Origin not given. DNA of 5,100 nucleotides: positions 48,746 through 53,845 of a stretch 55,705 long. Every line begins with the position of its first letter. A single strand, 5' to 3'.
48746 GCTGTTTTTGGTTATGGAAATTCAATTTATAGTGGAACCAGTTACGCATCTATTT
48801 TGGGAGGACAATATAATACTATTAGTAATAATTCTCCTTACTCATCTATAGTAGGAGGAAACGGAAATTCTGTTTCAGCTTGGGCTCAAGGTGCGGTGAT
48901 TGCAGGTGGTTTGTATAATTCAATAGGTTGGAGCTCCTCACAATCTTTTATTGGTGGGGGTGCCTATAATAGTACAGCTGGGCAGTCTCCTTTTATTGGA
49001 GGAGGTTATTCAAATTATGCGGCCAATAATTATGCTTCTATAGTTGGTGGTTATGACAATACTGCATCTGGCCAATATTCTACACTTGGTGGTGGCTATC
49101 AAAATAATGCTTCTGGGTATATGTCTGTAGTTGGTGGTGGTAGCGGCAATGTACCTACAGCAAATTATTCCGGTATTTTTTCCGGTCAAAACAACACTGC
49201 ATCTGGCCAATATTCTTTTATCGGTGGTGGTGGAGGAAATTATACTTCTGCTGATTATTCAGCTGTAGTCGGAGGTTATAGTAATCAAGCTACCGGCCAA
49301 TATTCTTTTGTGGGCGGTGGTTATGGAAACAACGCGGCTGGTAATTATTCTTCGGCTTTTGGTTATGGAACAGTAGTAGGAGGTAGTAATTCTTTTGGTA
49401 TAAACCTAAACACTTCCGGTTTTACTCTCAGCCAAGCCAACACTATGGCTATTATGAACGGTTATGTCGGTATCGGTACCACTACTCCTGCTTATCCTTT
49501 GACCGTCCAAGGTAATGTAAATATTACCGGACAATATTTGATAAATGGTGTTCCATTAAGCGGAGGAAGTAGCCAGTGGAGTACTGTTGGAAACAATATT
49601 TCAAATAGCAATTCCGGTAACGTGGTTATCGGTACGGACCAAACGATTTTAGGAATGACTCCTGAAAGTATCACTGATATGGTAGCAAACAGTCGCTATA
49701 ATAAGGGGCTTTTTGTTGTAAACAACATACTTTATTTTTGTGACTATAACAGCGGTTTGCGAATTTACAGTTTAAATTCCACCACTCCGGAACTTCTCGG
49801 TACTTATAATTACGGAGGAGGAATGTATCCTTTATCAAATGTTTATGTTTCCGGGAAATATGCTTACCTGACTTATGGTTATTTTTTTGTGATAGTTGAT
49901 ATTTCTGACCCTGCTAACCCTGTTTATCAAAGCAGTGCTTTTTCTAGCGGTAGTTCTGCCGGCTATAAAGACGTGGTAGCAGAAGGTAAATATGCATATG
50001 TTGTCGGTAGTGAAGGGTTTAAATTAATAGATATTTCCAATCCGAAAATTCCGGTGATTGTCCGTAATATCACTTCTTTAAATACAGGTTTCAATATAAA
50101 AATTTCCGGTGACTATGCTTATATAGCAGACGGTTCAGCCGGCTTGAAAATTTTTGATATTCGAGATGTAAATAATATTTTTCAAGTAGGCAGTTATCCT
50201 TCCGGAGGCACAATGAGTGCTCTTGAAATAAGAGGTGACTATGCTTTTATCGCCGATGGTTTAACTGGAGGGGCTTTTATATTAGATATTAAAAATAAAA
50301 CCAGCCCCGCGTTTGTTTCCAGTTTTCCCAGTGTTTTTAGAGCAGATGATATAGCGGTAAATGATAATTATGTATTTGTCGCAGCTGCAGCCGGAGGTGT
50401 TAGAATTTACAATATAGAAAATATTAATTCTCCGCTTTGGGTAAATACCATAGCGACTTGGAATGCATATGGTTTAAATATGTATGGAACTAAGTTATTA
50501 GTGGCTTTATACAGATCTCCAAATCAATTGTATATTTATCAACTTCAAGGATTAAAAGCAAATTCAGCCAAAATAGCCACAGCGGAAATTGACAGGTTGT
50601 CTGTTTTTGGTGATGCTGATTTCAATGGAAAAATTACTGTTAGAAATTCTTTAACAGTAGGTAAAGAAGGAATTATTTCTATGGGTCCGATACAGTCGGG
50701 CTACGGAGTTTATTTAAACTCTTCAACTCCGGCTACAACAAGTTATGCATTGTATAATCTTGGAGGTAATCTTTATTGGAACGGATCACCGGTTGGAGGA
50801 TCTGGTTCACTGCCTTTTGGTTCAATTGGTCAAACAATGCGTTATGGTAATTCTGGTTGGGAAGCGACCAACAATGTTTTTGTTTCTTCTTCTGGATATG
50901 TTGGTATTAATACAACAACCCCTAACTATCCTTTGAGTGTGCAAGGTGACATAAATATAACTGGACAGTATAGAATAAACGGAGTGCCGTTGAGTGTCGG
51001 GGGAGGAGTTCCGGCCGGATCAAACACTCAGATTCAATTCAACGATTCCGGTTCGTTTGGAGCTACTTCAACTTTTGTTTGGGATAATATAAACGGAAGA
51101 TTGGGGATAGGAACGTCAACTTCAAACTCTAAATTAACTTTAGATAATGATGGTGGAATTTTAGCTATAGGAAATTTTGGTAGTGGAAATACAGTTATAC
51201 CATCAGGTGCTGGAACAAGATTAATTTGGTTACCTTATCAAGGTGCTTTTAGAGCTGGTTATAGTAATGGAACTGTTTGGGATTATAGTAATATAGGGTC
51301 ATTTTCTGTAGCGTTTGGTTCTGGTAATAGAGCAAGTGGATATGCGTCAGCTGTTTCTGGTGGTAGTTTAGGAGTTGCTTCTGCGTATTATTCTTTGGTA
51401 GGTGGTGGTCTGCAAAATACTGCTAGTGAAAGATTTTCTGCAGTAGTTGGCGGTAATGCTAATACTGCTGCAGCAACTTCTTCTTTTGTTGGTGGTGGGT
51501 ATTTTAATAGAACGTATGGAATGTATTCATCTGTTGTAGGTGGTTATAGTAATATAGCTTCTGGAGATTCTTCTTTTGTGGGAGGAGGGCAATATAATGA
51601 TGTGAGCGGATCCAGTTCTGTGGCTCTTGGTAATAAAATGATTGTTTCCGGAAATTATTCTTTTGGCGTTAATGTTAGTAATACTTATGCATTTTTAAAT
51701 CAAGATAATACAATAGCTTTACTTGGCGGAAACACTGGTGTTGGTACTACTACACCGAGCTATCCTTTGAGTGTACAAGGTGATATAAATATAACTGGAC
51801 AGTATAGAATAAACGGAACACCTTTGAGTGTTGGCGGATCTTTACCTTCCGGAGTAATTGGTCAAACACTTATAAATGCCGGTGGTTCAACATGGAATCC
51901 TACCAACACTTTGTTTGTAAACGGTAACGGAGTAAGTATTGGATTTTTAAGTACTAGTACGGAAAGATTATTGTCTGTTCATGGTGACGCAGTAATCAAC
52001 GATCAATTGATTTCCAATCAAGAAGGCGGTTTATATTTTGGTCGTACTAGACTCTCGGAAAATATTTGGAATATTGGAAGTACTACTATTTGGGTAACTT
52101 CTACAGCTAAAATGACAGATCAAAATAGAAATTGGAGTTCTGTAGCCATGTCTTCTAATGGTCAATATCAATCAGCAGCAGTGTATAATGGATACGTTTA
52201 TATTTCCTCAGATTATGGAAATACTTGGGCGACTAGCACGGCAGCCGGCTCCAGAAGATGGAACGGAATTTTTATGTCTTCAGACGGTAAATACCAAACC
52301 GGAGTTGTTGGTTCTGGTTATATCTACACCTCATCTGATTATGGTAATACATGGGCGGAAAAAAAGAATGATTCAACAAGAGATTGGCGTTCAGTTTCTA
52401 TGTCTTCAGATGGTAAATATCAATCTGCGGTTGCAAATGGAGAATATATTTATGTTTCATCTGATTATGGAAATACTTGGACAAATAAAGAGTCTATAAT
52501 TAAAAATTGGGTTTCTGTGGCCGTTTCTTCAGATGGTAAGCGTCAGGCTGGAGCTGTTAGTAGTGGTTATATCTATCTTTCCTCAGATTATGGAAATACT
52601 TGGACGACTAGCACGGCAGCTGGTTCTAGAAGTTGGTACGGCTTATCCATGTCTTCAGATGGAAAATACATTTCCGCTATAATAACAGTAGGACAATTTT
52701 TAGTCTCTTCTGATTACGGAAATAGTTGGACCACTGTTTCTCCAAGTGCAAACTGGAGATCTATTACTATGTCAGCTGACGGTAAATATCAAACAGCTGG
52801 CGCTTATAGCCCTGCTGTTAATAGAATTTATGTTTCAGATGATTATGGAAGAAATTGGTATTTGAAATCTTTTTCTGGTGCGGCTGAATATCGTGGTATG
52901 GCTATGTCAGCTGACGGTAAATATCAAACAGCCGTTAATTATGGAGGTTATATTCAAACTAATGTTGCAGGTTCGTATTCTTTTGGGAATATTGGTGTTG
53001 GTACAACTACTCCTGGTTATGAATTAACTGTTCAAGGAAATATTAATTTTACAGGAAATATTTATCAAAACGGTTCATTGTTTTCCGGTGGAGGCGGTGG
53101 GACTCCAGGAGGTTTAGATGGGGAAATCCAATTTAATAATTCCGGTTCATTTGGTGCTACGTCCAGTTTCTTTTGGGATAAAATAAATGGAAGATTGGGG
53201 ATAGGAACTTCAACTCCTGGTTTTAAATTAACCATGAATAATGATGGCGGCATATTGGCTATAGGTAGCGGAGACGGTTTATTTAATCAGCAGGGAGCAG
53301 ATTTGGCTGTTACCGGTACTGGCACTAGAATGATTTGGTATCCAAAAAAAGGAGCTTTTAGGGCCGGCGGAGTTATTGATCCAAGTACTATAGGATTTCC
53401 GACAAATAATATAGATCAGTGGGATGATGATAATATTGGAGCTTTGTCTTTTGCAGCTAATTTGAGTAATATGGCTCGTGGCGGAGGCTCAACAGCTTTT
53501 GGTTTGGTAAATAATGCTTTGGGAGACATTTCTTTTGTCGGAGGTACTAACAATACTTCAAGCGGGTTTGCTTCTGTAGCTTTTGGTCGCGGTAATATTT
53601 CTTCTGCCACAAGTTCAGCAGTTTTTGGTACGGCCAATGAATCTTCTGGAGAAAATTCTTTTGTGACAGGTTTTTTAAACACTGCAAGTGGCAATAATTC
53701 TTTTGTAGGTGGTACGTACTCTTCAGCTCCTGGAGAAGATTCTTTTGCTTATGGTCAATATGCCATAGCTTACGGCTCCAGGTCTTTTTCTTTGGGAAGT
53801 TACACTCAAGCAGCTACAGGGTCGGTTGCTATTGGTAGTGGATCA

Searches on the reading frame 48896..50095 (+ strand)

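Call 78: search_protein_families(library=pfam, proteins=[window:48896-50095:+], max_evalue=0.01)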
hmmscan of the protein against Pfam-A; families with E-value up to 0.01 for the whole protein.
window:48896-50095:+ (400 aa): 2 families
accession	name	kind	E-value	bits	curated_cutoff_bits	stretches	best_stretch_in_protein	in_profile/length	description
PF08309.17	LVIVD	-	1.5e-12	47.1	20.2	2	314-344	5-36/42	LVIVD repeat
PF21300.2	LbR_Ice_bind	-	0.007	16.9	30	1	35-111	9-83/97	Grass antifreeze beta roll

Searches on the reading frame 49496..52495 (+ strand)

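Call 39: search_protein_families(library=phrogs, proteins=[window:49496-52495:+], max_evalue=0.001)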
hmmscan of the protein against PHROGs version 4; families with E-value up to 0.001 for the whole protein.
window:49496-52495:+ (1000 aa): 0 families

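Call 40: search_protein_families(library=ncbifam, proteins=[window:49496-52495:+], max_evalue=0.01)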
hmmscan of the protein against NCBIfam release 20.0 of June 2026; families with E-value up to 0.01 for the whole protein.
window:49496-52495:+ (1000 aa): 2 families
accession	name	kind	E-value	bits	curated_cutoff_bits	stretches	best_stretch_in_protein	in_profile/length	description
TIGR04312.1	choice_anch_B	subfamily_domain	6.2e-10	38.9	100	1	154-228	34-113/364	choice-of-anchor B family protein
NF045728.1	glycosyl_F510_1955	equivalog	0.00024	20.5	175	1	900-997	116-212/246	F510_1955 family glycosylhydrolase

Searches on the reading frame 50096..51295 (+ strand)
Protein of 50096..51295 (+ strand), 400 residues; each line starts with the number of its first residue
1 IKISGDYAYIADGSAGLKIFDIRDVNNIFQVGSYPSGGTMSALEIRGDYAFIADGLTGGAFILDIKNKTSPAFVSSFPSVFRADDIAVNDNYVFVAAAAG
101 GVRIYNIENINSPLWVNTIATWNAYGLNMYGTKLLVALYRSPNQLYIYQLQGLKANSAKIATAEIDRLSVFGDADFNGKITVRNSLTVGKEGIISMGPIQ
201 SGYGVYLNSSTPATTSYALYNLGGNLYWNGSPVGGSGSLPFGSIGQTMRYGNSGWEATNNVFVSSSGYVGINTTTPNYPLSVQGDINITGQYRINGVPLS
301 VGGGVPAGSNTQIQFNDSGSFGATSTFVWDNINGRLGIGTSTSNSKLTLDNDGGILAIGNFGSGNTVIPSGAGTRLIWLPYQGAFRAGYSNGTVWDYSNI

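Call 78: search_protein_families(library=pfam, proteins=[window:50096-51295:+], max_evalue=0.01)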
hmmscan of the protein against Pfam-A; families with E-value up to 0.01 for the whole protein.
window:50096-51295:+ (400 aa): 1 family
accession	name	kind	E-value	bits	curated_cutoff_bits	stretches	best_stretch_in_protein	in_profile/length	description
PF08309.17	LVIVD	-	2.9e-16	59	20.2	2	1-34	7-40/42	LVIVD repeat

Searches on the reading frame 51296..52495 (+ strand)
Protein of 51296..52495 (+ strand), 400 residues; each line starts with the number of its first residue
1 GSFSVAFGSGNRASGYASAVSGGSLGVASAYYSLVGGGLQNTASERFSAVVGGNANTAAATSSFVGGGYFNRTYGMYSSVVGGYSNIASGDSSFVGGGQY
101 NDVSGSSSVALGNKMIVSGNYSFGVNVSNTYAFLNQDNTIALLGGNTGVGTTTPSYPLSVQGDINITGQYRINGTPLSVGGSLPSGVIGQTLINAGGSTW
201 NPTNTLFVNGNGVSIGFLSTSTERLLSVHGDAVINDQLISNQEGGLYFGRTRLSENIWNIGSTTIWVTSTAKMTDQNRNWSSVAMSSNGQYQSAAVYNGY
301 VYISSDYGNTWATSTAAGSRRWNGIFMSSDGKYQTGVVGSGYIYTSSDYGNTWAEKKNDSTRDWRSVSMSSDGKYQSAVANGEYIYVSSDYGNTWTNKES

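Call 78: search_protein_families(library=pfam, proteins=[window:51296-52495:+], max_evalue=0.01)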
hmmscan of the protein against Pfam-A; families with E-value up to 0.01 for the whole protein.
window:51296-52495:+ (400 aa): 2 families
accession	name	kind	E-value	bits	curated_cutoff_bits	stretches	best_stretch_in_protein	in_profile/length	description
PF15899.11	BNR_6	-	3.7e-07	30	27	0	385-396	1-12/14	BNR-Asp box repeat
PF24316.1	Tli3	-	0.0031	18.3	27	0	341-387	84-127/129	T6SS Tli3 immunity protein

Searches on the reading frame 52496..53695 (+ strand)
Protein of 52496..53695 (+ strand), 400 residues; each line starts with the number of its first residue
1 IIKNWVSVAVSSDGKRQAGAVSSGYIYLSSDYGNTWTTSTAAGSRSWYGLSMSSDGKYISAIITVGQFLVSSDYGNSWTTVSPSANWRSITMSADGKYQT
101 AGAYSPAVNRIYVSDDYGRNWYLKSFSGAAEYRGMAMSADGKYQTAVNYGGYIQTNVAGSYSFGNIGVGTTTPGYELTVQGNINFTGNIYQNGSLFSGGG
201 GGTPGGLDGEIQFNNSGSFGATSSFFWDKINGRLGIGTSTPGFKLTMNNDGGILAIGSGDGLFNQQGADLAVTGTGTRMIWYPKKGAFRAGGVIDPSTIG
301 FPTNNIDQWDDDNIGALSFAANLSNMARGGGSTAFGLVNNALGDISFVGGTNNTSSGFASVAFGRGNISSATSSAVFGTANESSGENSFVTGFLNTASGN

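Call 78: search_protein_families(library=pfam, proteins=[window:52496-53695:+], max_evalue=0.01)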
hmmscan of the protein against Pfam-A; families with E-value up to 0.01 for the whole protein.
window:52496-53695:+ (400 aa): 4 families
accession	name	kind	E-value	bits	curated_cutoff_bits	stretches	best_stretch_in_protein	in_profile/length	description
PF15899.11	BNR_6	-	3.4e-06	27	27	0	111-121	1-11/14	BNR-Asp box repeat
PF15902.12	Sortilin-Vps10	-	1.4e-05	24.5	33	1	67-141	2-77/446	Sortilin, neurotensin receptor 3,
PF21300.2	LbR_Ice_bind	-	0.0028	18.2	30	1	343-400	33-91/97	Grass antifreeze beta roll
PF24316.1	Tli3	-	0.0046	17.7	27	0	105-143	80-115/129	T6SS Tli3 immunity protein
